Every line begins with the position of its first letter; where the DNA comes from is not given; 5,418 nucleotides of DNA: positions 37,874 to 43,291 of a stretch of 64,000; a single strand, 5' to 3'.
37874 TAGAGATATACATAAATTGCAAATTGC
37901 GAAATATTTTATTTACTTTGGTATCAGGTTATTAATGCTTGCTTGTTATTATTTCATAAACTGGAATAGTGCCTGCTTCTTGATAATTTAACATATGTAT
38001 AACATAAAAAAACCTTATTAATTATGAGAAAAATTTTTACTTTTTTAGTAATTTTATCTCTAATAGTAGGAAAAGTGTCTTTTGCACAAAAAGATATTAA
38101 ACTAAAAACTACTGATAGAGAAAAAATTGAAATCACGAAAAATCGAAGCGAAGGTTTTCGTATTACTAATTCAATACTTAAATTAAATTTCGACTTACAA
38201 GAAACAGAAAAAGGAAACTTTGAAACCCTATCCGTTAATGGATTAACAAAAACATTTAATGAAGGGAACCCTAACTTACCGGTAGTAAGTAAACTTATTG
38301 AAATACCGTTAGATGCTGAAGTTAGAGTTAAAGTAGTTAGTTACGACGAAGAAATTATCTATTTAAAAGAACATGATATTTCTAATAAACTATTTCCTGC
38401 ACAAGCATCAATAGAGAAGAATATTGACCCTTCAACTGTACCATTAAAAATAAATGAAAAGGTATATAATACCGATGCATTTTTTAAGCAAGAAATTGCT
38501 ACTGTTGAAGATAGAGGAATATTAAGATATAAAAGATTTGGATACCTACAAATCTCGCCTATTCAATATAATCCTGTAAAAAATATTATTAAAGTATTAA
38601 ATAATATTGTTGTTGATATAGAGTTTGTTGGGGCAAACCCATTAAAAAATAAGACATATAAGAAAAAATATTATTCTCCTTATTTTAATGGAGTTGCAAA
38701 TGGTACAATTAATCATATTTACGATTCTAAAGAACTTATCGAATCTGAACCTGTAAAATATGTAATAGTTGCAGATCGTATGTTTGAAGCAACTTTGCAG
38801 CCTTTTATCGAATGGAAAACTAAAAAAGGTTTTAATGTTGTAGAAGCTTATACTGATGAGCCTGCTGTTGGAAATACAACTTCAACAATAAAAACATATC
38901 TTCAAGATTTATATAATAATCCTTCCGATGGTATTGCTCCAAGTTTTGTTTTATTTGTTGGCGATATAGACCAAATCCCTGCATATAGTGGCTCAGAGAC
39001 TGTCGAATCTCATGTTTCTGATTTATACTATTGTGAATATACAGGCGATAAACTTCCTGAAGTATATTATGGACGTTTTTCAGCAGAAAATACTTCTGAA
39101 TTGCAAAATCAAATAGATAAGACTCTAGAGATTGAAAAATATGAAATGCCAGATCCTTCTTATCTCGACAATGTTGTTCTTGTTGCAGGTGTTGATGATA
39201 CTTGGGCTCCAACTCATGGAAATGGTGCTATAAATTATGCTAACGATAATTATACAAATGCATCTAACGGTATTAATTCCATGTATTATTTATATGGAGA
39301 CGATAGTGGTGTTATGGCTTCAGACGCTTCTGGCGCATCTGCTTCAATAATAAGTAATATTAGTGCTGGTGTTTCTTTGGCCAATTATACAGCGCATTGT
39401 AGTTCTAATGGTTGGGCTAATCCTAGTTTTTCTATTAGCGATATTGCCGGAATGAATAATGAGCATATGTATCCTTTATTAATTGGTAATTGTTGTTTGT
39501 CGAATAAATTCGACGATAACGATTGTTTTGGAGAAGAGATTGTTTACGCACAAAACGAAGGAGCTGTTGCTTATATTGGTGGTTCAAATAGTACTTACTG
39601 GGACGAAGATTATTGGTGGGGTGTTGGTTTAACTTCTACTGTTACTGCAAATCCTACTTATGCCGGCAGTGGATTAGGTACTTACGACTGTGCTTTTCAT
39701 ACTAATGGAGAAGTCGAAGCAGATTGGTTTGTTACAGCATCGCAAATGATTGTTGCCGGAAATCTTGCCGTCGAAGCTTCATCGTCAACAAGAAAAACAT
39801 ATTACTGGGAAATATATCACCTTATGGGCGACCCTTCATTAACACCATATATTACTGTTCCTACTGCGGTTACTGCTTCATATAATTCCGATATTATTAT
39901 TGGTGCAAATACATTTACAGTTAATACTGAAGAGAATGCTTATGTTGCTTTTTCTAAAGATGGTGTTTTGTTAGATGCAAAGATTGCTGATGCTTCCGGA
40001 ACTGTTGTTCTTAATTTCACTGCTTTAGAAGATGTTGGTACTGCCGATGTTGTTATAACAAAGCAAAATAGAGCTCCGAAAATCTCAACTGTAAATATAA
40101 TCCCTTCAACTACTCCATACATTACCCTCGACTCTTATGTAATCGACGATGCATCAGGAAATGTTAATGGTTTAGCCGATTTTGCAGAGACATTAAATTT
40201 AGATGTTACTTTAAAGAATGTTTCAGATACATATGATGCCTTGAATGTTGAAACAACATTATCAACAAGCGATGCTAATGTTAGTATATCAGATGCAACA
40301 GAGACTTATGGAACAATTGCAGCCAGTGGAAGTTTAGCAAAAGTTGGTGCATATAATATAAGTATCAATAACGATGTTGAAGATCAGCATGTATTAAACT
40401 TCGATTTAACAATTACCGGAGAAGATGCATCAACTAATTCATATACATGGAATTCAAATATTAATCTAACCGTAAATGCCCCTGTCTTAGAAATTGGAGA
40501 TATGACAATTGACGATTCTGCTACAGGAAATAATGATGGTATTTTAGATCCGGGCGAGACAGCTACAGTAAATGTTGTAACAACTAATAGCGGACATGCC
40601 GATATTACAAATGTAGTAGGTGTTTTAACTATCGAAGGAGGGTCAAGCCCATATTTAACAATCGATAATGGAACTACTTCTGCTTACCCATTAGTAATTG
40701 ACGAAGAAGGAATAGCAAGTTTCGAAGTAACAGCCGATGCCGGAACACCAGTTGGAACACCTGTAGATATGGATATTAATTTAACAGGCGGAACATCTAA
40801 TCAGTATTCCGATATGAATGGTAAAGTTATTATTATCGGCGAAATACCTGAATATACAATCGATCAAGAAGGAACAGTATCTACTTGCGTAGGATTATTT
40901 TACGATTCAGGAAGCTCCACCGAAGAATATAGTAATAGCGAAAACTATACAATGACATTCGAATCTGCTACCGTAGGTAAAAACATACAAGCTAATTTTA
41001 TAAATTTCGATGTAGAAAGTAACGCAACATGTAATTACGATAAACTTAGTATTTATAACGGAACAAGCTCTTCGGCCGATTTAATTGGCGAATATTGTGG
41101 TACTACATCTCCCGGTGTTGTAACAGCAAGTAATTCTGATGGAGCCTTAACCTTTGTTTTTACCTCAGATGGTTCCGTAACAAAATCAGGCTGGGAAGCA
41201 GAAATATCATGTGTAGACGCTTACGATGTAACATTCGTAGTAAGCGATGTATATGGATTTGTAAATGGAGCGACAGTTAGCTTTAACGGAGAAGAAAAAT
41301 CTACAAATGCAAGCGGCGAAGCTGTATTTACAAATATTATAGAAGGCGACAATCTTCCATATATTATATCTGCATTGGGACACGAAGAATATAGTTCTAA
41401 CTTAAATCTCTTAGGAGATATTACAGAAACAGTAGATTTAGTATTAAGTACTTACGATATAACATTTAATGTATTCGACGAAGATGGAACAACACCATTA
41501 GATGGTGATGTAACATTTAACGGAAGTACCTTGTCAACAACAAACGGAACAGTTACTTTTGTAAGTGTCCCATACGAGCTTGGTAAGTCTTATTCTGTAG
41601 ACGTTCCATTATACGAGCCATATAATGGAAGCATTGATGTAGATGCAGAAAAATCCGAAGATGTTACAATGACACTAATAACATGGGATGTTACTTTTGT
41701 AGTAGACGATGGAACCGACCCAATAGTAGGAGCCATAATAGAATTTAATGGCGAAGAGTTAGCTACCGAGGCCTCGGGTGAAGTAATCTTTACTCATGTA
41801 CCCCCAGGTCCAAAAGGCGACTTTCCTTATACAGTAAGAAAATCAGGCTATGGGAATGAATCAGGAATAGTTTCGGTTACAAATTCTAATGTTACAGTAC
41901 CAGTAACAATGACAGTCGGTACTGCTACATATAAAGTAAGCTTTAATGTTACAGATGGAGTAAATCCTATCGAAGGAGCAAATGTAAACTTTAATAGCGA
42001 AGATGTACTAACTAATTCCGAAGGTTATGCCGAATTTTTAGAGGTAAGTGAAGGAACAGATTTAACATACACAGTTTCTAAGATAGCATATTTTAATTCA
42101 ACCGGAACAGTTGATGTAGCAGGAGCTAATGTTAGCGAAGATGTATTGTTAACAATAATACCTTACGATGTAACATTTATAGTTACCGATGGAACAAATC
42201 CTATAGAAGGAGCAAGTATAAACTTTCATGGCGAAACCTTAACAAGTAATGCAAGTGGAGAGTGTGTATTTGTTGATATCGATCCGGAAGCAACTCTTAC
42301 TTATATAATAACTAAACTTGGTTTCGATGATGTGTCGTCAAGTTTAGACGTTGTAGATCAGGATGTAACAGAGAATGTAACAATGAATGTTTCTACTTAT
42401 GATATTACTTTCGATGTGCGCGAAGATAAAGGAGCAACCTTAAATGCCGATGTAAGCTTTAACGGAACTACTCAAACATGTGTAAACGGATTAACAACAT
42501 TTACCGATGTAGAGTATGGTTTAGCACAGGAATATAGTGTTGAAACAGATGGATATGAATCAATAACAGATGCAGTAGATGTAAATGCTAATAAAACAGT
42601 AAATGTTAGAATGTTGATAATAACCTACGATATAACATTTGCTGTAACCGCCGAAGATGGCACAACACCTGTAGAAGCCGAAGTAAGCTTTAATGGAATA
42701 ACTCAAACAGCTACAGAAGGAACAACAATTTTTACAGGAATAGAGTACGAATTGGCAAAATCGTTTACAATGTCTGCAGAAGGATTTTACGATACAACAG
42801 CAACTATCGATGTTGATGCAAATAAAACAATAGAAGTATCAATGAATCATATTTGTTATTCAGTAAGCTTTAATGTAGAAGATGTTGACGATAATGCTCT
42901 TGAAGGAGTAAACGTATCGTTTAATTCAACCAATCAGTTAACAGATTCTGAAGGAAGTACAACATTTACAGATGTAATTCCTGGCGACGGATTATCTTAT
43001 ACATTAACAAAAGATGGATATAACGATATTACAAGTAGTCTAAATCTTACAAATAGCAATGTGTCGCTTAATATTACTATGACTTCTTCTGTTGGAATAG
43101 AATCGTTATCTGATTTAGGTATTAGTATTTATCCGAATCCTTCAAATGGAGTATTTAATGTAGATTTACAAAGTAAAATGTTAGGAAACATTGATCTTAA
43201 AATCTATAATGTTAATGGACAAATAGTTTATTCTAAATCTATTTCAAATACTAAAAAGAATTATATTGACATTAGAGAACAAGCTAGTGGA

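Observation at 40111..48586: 3,031-bp near-identical, in-frame direct repeat shared by two adjacent but otherwise divergent C25 peptidase genes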

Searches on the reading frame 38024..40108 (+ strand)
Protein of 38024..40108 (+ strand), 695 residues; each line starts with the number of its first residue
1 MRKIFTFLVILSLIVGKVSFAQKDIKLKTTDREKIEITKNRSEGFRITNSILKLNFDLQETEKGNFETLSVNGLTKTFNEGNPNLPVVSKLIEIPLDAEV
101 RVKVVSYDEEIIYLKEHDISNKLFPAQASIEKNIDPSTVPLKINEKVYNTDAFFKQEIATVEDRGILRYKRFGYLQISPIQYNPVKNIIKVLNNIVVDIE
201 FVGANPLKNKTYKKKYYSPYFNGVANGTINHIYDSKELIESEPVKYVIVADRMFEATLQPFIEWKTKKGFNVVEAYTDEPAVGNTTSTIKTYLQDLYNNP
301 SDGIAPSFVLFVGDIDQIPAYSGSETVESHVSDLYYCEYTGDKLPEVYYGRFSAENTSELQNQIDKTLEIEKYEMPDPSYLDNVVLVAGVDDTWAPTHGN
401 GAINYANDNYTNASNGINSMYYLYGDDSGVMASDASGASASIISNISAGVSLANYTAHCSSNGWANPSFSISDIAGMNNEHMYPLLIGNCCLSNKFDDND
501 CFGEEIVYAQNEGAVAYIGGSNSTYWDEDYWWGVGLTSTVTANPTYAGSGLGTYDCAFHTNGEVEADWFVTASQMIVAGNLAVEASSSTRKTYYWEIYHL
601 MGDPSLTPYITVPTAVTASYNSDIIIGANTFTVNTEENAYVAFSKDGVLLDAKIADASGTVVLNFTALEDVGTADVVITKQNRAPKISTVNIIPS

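Call 46: search_solved_structures(query=window:38024-40108:+, show_alignments=1)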
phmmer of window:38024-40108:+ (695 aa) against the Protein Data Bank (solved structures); distinct sequences matched with E-value up to 0.001: 6.
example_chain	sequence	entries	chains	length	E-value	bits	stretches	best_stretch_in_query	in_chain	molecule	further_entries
4rbm_A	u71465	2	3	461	1.3e-86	294.7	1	239-691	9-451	Lys-gingipain W83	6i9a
4tkx_L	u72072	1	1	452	1.6e-86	294.5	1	239-690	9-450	Lys-gingipain W83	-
4ief_B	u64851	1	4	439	3.5e-29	105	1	240-684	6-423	Gingipain R2 Mature Domain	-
1cvr_A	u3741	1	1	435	4.4e-29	104.7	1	240-684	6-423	GINGIPAIN R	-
5mun_A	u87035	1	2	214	3.6e-28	101.7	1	34-223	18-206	Lys-gingipain W83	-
4ief_A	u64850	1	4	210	1.5e-11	46.8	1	54-201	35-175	Gingipain R2 Pro-Domain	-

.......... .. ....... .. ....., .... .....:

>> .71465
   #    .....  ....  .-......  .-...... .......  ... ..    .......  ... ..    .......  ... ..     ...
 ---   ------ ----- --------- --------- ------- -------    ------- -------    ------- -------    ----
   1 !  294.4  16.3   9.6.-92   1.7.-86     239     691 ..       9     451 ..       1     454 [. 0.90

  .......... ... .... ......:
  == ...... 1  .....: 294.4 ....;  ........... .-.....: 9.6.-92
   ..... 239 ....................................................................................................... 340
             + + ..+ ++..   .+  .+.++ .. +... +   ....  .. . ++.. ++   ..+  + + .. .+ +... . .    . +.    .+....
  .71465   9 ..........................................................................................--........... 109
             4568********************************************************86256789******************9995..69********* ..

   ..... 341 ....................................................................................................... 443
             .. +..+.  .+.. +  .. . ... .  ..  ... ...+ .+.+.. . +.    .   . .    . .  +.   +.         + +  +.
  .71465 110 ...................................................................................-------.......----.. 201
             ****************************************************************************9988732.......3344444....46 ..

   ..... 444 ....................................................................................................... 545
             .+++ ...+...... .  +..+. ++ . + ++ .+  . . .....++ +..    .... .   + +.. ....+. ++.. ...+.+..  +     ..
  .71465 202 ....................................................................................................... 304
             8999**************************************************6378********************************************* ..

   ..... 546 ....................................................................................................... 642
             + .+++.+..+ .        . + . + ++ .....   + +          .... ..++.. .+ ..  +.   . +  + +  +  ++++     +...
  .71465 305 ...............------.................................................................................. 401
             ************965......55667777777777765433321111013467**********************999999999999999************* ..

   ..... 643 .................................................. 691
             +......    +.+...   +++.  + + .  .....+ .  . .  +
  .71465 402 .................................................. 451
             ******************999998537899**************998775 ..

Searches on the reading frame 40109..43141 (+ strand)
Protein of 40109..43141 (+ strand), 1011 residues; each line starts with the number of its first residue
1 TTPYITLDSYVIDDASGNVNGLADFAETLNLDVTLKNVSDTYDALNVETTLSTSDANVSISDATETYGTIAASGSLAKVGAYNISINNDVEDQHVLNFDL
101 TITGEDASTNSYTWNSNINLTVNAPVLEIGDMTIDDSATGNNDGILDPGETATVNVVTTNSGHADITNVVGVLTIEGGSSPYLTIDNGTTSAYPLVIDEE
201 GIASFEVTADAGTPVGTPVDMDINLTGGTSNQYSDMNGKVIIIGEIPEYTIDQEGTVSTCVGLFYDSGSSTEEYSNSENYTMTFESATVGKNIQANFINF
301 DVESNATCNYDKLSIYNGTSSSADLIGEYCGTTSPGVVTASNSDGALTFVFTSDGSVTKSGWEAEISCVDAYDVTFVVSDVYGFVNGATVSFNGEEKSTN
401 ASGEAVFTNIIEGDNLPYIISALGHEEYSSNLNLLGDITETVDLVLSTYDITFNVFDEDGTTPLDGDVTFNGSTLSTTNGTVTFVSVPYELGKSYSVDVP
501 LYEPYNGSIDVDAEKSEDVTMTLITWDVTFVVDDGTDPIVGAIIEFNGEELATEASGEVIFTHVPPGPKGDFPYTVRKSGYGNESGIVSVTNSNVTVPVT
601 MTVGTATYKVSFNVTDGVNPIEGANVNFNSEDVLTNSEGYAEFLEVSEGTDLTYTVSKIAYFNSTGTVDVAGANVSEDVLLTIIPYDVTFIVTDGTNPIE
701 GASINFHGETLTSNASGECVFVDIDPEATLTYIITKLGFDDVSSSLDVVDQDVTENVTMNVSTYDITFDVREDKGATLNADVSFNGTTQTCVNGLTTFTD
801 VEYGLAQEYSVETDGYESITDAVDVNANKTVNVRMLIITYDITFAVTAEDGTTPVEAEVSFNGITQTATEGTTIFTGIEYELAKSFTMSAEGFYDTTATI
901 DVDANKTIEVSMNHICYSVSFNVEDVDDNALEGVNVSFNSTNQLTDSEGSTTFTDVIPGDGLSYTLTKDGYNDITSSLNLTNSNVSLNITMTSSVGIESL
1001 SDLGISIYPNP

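Call 35: search_protein_families(library=pfam, proteins=[window:40109-43141:+], max_evalue=5)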
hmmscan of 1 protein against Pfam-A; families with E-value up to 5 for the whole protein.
window:40109-43141:+ (1011 aa): 3 families
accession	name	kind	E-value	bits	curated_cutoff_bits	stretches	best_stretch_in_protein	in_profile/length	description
PF00431.26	CUB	-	2.5e-14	54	21.4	1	286-364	32-108/110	CUB domain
PF08308.17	PEGA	-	3.6e-08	33.6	20.8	2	852-912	8-65/71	PEGA domain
PF05521.18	Phage_HCP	-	0.2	12.7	25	1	854-929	15-92/106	Phage head completion protein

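Call 47: search_solved_structures(query=window:40109-43141:+, max_evalue=0.1)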
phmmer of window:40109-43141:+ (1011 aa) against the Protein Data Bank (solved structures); distinct sequences matched with E-value up to 0.1: 27.
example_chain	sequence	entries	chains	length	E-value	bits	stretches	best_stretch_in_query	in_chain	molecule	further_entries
3kq4_B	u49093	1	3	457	5.3e-19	71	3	255-385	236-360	Cubilin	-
6fzv_D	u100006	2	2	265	1.3e-15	59.7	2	293-366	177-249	Procollagen C-endopeptidase enhancer 1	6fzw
9en2_A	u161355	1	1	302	2.1e-15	59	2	293-366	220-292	Procollagen C-endopeptidase enhancer 1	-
2qqk_A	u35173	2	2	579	2.1e-14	55.7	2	272-369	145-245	Neuropilin-2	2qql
7m22_N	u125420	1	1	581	2.1e-14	55.7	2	272-369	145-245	Neuropilin-2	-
8ivw_A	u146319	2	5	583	2.1e-14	55.7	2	272-369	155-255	Neuropilin-2 | aNRP2-14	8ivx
7t4s_F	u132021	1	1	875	6.4e-14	54.1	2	272-369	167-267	Neuropilin-2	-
7m0r_E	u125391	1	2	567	1.8e-12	49.3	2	270-384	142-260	Neuropilin-1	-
4gz9_A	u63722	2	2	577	1.9e-12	49.3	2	270-384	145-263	Neuropilin-1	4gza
10ri_E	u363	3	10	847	4.5e-12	48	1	270-384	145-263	Neuropilin-1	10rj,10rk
2qqm_A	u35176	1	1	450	4.4e-08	34.8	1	270-405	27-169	Neuropilin-1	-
2wno_A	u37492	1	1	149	2.8e-07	32.2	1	286-370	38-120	TUMOR NECROSIS FACTOR-INDUCIBLE GENE 6 PROTEIN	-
1nt0_A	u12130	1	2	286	3.3e-07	31.9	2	290-365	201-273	mannose-binding protein associated serine protease-2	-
5cis_A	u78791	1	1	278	3.4e-07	31.9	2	290-365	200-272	Mannan-binding lectin serine peptidase 2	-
5ckm_A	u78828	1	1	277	3.5e-07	31.9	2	290-365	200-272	Mannan-binding lectin serine peptidase 2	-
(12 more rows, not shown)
